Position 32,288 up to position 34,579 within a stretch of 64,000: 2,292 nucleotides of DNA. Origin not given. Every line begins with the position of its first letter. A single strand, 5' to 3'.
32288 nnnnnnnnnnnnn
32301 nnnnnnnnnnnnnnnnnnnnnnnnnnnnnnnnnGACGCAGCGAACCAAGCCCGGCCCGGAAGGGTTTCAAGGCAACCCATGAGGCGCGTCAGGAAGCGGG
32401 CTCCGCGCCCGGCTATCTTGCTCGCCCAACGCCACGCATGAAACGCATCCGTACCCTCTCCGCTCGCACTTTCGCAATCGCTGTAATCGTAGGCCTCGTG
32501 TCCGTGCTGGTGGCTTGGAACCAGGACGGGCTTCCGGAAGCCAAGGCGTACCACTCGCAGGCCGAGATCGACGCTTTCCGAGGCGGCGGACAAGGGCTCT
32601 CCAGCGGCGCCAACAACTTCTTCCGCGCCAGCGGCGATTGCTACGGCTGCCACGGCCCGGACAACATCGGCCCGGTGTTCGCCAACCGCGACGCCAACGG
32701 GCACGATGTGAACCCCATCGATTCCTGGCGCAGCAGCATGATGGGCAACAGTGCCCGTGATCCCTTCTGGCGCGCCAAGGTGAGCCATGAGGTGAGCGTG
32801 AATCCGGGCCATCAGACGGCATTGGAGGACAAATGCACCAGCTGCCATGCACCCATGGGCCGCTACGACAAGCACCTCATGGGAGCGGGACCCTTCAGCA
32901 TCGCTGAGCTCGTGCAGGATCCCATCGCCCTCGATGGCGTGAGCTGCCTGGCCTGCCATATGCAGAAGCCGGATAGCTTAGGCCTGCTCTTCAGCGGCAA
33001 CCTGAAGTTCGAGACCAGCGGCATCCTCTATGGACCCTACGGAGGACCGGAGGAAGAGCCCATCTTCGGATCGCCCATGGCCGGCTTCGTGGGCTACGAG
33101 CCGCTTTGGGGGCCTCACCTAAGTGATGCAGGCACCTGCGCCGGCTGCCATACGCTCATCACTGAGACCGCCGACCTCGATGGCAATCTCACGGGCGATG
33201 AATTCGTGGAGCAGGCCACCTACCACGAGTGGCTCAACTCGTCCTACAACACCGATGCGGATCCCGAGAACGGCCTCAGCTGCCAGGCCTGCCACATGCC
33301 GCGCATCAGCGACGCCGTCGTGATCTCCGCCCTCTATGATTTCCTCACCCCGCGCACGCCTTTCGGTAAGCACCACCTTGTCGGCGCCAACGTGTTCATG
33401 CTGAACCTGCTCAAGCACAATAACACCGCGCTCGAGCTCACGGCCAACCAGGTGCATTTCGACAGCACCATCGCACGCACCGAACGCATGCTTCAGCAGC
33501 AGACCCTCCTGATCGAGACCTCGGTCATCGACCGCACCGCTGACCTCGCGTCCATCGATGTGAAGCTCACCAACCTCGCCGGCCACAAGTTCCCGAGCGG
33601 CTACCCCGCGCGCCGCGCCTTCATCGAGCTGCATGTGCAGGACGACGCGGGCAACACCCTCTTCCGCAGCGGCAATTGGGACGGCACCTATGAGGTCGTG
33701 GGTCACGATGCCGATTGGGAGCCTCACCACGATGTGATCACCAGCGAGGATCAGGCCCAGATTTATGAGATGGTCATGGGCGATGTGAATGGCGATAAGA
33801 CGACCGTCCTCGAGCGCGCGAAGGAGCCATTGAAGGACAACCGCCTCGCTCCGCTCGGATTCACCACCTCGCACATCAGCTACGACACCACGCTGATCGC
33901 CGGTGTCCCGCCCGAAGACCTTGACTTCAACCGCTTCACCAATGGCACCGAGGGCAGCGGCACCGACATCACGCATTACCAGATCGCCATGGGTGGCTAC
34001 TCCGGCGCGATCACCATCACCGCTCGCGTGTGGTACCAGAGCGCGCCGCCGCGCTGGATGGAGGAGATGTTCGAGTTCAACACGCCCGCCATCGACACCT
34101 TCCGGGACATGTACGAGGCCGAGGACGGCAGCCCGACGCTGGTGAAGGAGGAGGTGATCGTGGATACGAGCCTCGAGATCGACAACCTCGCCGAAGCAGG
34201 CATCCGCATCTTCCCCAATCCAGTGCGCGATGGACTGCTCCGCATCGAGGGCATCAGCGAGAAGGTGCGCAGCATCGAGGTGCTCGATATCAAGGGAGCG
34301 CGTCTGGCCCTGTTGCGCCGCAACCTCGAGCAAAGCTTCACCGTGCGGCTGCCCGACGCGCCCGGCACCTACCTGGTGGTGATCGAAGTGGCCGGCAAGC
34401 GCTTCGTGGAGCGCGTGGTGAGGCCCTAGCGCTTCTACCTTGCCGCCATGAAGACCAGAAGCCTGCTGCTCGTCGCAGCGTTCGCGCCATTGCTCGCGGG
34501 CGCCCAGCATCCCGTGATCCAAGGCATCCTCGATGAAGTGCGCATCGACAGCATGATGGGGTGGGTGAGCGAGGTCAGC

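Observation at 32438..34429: Pentaheme c-type cytochrome carrying a T9SS C-terminal sorting domain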

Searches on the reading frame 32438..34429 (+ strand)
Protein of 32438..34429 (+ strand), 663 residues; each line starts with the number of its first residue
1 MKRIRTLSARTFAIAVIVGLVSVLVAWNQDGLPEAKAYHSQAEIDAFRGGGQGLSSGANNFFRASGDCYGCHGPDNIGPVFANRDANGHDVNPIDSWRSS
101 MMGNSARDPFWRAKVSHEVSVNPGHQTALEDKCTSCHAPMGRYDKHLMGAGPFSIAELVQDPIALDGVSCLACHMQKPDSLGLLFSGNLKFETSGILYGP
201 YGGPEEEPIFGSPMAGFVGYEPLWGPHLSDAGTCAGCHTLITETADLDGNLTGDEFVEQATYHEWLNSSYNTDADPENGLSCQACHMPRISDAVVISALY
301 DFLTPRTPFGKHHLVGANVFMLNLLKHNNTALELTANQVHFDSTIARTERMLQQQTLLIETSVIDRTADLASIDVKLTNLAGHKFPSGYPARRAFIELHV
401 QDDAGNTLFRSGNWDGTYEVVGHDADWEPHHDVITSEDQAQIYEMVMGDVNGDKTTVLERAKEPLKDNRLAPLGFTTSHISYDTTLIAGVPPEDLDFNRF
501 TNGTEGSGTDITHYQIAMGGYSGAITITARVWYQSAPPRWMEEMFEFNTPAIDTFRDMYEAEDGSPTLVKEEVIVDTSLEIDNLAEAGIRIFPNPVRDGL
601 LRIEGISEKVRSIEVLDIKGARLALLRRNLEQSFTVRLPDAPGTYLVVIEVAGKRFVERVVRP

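Call 4: search_protein_families(library=pfam, proteins=[window:32438-34429:+], max_evalue=0.01)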
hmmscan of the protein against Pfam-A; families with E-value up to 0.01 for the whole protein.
window:32438-34429:+ (663 aa): 6 families
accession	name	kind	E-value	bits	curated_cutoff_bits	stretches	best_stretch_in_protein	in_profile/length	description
PF14522.11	Cytochrome_C7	-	4.9e-07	29.9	24.8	0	125-178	5-52/67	Cytochrome c7 and related cytochrome c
PF22113.1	Mtrc-MtrF_II-IV_dom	-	1.5e-05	25.1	30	0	61-177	77-166/176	Outer membrane cytochrome MtrC/MtrF-like, domains II/IV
PF14537.11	Cytochrom_c3_2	-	0.0013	19.6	25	0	117-176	13-66/79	Cytochrome c3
PF13442.11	Cytochrome_CBB3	-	0.0024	18.6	27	0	64-87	12-33/68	Cytochrome C oxidase, cbb3-type, subunit III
PF18962.6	Por_Secre_tail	-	0.0057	17.4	27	0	591-660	1-73/75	Secretion system C-terminal sorting domain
PF09699.15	Paired_CXXCH_1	-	0.0062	16.6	20.6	0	125-177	1-39/41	Doubled CXXCH motif (Paired_CXXCH_1)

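Call 5: search_protein_families(library=ncbifam, proteins=[window:32438-34429:+], max_evalue=0.01)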
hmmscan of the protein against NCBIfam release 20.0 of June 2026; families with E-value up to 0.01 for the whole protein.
window:32438-34429:+ (663 aa): 3 families
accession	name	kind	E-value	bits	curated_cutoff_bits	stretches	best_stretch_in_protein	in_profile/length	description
TIGR04183.1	Por_Secre_tail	domain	1.3e-06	28.3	23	1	591-661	1-70/72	T9SS type A sorting domain-containing protein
NF040886.1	cyt_C_like_Sec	equivalog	0.00043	19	250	0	368-411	294-338/423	multiheme c-type cytochrome (seleno)protein ExtKL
TIGR03507.1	decahem_SO1788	subfamily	0.004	15.7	209.3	0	59-175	570-661/672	OmcA/MtrC family decaheme c-type cytochrome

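Call 6: find_homologous_proteins(query=window:32438-34426:+, max_evalue=0.00001)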
Query window:32438-34426:+ (663 aa): 4944 proteins with E <= 0.00001 among 8000 candidates; the best 120 are listed.
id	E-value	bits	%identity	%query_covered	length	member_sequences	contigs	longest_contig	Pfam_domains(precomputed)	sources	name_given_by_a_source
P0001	0.0e+0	1553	100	100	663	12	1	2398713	PF14522.12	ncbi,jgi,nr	ncbi:MAG: T9SS type A sorting domain-containing protein [Flavobacteriales bacterium]|jgi:hypothetica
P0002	0.0e+0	1466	94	100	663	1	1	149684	PF14522.12,PF22113.2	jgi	jgi:hypothetical protein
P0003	0.0e+0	1461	93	100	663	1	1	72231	PF14522.12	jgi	-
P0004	0.0e+0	1398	88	100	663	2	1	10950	PF14522.12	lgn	-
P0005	0.0e+0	1377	87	100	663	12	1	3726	PF14522.12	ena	-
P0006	0.0e+0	1372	86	100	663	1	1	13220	PF14522.12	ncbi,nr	ncbi:MAG TPA: T9SS type A sorting domain-containing protein [Flavobacteriales bacterium]|nr:T9SS typ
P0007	0.0e+0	1370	87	100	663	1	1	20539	PF14522.12,PF22113.2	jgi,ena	-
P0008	0.0e+0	1246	79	100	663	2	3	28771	PF14522.12,PF22113.2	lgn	-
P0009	0.0e+0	1237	79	99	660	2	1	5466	PF09699.16,PF14522.12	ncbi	-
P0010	0.0e+0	1217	77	100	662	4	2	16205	-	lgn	-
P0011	0.0e+0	1215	77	100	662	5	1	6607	PF14522.12,PF22113.2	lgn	-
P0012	0.0e+0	1166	74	100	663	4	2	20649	PF22113.2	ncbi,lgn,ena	-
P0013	0.0e+0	1156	74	100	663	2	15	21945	PF14522.12,PF22113.2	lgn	-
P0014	0.0e+0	1118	71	100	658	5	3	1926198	PF13442.12,PF14522.12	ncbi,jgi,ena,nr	ncbi:MAG: T9SS type A sorting domain-containing protein [Flavobacteriales bacterium]|nr:T9SS type A 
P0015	0.0e+0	1112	71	99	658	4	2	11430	PF03264.20,PF14522.12,PF22113.2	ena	-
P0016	0.0e+0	1107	71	100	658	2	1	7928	PF22113.2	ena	-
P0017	0.0e+0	1093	70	100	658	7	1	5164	PF14522.12,PF22113.2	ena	-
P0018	0.0e+0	1078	68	100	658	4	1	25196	PF14522.12,PF22113.2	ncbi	-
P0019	0.0e+0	1077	69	100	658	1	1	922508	PF22113.2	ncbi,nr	ncbi:MAG: T9SS type A sorting domain-containing protein [Flavobacteriales bacterium]|nr:T9SS type A 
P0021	0.0e+0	1048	68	100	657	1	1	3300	PF09699.16,PF14522.12,PF22113.2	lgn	-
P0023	0.0e+0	1032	68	98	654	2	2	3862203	-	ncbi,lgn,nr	ncbi:MAG: T9SS type A sorting domain-containing protein [Flavobacteriales bacterium]|nr:T9SS type A 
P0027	0.0e+0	1023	66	100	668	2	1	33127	PF14522.12,PF22113.2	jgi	-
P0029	0.0e+0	1019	66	99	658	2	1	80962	PF09699.16,PF14522.12,PF22113.2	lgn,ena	-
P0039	6.7e-298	1008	65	100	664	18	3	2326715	PF14522.12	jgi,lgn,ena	jgi:hypothetical protein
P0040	2.0e-297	1006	65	100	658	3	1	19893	PF09699.16,PF14522.12,PF22113.2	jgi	-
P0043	2.3e-296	1003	65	100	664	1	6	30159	PF22113.2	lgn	-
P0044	6.4e-296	1001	65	100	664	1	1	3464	PF14522.12,PF22113.2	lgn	-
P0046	1.3e-295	1000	64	100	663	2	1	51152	PF14522.12,PF22113.2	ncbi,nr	ncbi:MAG: T9SS type A sorting domain-containing protein [Flavobacteriales bacterium]|nr:T9SS type A 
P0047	3.5e-295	999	65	100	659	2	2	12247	PF09699.16,PF14522.12,PF22113.2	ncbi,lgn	-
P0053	1.9e-293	993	64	100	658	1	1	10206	PF09699.16,PF14522.12,PF22113.2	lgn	-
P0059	7.2e-292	988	64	99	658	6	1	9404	PF09699.16,PF14522.12,PF22113.2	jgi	jgi:hypothetical protein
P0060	7.1e-291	985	64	100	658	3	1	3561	PF09699.16,PF14522.12,PF22113.2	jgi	-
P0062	2.2e-290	983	64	98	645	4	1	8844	PF14522.12,PF22113.2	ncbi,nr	ncbi:MAG: T9SS type A sorting domain-containing protein [Flavobacteriales bacterium]|nr:T9SS type A 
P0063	7.9e-290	981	64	100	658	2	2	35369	PF22113.2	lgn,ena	-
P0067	7.5e-289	978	64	100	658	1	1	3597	PF09699.16,PF14522.12,PF22113.2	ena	-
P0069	8.3e-289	978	64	100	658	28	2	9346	PF09699.16,PF14522.12,PF22113.2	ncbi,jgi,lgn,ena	jgi:hypothetical protein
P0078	4.7e-287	972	63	100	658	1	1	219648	PF22113.2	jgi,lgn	jgi:hypothetical protein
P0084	1.1e-285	967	63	99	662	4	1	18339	PF14522.12,PF22113.2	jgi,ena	-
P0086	4.4e-283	959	63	100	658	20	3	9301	PF09699.16,PF14522.12,PF22113.2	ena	-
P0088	1.2e-281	954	63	100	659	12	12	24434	PF09699.16,PF14522.12,PF22113.2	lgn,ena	-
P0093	3.2e-280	949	62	100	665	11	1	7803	PF18962.8,PF14522.12,PF22113.2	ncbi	-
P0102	7.1e-274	928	61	100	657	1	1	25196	PF14522.12,PF22113.2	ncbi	-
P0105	2.8e-272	923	62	100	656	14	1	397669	PF18962.8,PF22113.2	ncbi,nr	ncbi:MAG: T9SS type A sorting domain-containing protein [Flavobacteriales bacterium]|nr:T9SS type A 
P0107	4.7e-271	919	61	99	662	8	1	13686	PF18962.8,PF22113.2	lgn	-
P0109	8.1e-271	918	59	100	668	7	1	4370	PF14522.12,PF22113.2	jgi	-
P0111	2.7e-269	913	59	98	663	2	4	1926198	PF22113.2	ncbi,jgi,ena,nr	ncbi:MAG: T9SS type A sorting domain-containing protein [Flavobacteriales bacterium]|nr:T9SS type A 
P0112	6.2e-269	912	60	100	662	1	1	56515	PF22113.2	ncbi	-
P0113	1.3e-268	911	61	100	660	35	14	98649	PF14522.12,PF22113.2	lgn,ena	-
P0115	2.7e-267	907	62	99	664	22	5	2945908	PF14522.12,PF22113.2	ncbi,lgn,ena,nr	ncbi:MAG: T9SS type A sorting domain-containing protein [Flavobacteriales bacterium]|nr:T9SS type A 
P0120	1.3e-264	898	61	97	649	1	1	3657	PF14522.12,PF22113.2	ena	-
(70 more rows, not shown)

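Call 7: search_solved_structures(query=window:32438-34426:+, max_evalue=1, show_alignments=2)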
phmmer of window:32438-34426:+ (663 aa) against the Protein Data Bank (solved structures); distinct sequences matched with E-value up to 1: 8.
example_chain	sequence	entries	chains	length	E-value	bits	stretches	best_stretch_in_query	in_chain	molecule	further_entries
5ze8_A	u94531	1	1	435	0.0054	18.4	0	95-206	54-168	cytochrome c552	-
5n1t_B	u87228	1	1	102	0.2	13.2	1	53-76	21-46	Cytochrome C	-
7o7g_A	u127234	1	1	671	0.47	12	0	116-175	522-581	Extracellular iron oxide respiratory system surface decaheme cytochrome c component MtrC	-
9wt8_A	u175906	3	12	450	0.68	11.5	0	371-395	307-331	Cytochrome c,Multiheme cytochrome c selenoprotein (MccSep)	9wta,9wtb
8qbq_A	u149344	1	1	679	0.85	11.1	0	116-175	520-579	Extracellular iron oxide respiratory system surface decaheme cytochrome c component MtrC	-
8qc9_A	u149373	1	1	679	0.86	11.1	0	116-175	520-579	Extracellular iron oxide respiratory system surface decaheme cytochrome c component MtrC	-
8qbz_A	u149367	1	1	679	0.86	11.1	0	116-175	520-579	Extracellular iron oxide respiratory system surface decaheme cytochrome c component MtrC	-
9wt9_A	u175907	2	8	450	0.88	11.1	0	371-395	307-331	Cytochrome c,Multiheme cytochrome c selenoprotein mutant (MccSep U325A) | Cytochrome c,Multiheme cytochrome c selenoprotein (MccSep)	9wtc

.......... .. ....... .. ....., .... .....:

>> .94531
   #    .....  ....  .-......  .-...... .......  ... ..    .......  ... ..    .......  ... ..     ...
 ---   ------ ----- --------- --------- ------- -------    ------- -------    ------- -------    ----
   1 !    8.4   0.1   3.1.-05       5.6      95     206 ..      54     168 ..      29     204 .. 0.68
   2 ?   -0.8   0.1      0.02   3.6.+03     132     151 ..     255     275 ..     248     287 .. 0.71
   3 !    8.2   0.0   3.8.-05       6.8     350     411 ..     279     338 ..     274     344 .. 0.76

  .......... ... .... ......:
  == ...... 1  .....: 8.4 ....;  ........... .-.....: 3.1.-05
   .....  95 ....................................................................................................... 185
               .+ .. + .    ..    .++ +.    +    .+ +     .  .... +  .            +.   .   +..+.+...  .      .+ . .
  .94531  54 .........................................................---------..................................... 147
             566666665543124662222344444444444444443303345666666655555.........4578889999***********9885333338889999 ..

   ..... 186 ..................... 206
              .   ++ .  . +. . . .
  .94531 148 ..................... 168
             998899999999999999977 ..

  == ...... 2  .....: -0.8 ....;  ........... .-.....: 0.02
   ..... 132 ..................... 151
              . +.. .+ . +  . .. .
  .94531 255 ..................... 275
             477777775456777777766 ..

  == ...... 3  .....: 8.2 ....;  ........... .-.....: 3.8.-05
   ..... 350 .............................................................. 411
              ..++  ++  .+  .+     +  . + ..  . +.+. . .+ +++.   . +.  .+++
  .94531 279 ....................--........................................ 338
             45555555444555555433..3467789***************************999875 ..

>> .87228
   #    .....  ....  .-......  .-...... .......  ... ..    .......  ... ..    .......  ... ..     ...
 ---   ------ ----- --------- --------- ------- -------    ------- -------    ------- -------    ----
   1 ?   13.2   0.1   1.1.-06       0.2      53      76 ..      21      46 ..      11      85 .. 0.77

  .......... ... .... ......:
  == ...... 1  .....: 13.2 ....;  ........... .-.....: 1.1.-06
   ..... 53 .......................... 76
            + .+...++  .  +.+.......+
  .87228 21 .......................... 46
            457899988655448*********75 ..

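Call 27: find_encoding_contigs(protein=P0014, flank=10000, max_places=2)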
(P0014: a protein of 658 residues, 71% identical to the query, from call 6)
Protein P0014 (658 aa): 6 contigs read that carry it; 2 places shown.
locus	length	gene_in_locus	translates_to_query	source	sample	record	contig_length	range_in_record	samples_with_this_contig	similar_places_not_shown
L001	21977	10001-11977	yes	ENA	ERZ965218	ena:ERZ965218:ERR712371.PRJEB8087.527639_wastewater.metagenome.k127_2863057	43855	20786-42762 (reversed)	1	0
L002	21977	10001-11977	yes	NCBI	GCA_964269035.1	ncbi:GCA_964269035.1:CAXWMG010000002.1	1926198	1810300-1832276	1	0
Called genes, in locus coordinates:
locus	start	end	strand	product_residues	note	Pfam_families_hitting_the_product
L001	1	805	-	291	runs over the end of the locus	PF00288:GHMP_kinases_N, PF08544:GHMP_kinases_C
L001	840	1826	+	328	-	PF03255:ACCA, PF01039:Carboxyl_trans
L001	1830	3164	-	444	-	-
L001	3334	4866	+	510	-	PF00772:DnaB, PF13481:AAA_25, PF03796:DnaB_C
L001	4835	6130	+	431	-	-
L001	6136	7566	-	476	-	-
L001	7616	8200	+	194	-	PF18347:DUF5606, PF21186:DUF6852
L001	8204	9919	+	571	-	PF01432:Peptidase_M3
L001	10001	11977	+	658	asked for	PF13442:Cytochrome_CBB3 (faint), PF14522:Cytochrome_C7 (faint)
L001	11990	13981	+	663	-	PF22113:Mtrc-MtrF_II-IV_dom (faint)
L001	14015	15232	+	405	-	PF04389:Peptidase_M28, PF01546:Peptidase_M20, PF18962:Por_Secre_tail (weak)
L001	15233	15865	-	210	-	PF18962:Por_Secre_tail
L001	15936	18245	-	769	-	PF00930:DPPIV_N, PF00326:Peptidase_S9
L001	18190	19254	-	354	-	PF03150:CCP_MauG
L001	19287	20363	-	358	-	PF03150:CCP_MauG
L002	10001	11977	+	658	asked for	PF13442:Cytochrome_CBB3 (faint), PF14522:Cytochrome_C7 (faint)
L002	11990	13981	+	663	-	PF22113:Mtrc-MtrF_II-IV_dom (faint)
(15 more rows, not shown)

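Call 30: find_encoding_contigs(protein=P0115, flank=10000, max_places=1)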
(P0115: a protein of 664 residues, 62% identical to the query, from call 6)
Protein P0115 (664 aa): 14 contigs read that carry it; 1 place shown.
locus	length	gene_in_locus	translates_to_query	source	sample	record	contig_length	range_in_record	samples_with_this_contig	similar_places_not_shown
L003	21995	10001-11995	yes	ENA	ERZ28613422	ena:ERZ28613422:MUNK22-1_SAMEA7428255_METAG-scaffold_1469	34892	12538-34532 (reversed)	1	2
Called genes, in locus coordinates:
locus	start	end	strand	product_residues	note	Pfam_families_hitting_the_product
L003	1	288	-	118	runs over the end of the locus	-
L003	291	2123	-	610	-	-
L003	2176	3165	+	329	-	PF03255:ACCA, PF01039:Carboxyl_trans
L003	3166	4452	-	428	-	PF17957:Big_7, PF13360:PQQ_2 (faint)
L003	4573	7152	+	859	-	PF00772:DnaB, PF03796:DnaB_C, PF05203:Hom_end_hint, PF05204:Hom_end (weak), PF14528:LAGLIDADG_3 (weak), PF03796:DnaB_C, PF13481:AAA_25 (weak)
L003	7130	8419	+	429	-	-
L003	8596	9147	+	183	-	PF17185:NlpE_C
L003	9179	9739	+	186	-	PF18347:DUF5606, PF21186:DUF6852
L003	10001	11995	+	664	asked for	PF22113:Mtrc-MtrF_II-IV_dom (faint), PF14522:Cytochrome_C7 (faint)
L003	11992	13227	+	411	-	PF04389:Peptidase_M28, PF01546:Peptidase_M20 (faint)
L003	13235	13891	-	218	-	PF18962:Por_Secre_tail (weak)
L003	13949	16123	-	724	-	PF00930:DPPIV_N, PF00326:Peptidase_S9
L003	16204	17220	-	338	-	PF01565:FAD_binding_4, PF02873:MurB_C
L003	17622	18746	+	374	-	PF13439:Glyco_transf_4, PF13579:Glyco_trans_4_4, PF00534:Glycos_transf_1, PF13524:Glyco_trans_1_2 (weak), PF13692:Glyco_trans_1_4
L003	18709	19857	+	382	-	PF13439:Glyco_transf_4 (faint)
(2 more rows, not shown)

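Call 31: find_encoding_contigs(protein=P0023, flank=10000, max_places=1)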
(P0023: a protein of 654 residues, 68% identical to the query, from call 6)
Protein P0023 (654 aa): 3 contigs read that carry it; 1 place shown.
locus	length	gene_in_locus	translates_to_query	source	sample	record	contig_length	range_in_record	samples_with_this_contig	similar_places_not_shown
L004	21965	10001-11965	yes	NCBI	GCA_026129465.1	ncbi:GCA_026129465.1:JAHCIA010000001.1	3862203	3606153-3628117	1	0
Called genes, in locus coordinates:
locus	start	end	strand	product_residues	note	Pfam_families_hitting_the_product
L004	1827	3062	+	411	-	PF00578:AhpC-TSA, PF08534:Redoxin, PF13905:Thioredoxin_8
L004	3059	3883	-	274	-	PF00288:GHMP_kinases_N, PF08544:GHMP_kinases_C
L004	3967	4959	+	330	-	PF03255:ACCA, PF01039:Carboxyl_trans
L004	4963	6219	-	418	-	PF17957:Big_7 (faint)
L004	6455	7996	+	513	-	PF00772:DnaB, PF03796:DnaB_C, PF13481:AAA_25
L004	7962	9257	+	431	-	-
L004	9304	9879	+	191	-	PF18347:DUF5606, PF21186:DUF6852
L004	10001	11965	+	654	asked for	-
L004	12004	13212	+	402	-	PF04389:Peptidase_M28, PF01546:Peptidase_M20 (faint)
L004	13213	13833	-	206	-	PF00127:Copper-bind (weak), PF18962:Por_Secre_tail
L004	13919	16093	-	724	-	PF00930:DPPIV_N, PF02129:Peptidase_S15, PF00326:Peptidase_S9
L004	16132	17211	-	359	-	PF00034:Cytochrom_C (faint), PF03150:CCP_MauG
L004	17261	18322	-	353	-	PF00034:Cytochrom_C (faint), PF03150:CCP_MauG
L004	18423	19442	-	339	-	PF01565:FAD_binding_4, PF02873:MurB_C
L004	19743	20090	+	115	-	-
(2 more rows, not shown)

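Call 32: find_encoding_contigs(protein=P0039, flank=10000, max_places=1)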
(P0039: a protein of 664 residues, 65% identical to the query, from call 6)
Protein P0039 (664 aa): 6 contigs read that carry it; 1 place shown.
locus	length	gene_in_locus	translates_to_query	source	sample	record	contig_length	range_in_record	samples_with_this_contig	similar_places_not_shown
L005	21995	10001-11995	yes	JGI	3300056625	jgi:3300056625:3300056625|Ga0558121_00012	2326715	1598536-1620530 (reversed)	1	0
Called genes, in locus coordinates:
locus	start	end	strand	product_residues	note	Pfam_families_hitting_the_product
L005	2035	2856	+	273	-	PF00578:AhpC-TSA, PF08534:Redoxin (weak), PF13098:Thioredoxin_2 (weak), PF13905:Thioredoxin_8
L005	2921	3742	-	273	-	PF00288:GHMP_kinases_N, PF08544:GHMP_kinases_C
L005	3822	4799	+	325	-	PF03255:ACCA, PF01039:Carboxyl_trans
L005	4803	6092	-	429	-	PF17957:Big_7 (weak)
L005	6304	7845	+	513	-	PF00772:DnaB, PF13481:AAA_25, PF03796:DnaB_C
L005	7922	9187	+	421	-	-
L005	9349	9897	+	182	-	PF18347:DUF5606, PF21186:DUF6852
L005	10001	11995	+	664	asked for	PF14522:Cytochrome_C7 (faint)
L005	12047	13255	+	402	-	PF04389:Peptidase_M28, PF01546:Peptidase_M20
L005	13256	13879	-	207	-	PF00127:Copper-bind (faint), PF18962:Por_Secre_tail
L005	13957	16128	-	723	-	PF05448:AXE1 (faint), PF00930:DPPIV_N, PF26549:Tricorn_N (faint), PF02129:Peptidase_S15 (weak), PF00326:Peptidase_S9, PF01738:DLH (weak)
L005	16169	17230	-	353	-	PF00034:Cytochrom_C (faint), PF03150:CCP_MauG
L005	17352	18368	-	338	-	PF01565:FAD_binding_4, PF02873:MurB_C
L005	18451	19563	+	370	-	PF13439:Glyco_transf_4, PF13579:Glyco_trans_4_4, PF00534:Glycos_transf_1, PF13692:Glyco_trans_1_4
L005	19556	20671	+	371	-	-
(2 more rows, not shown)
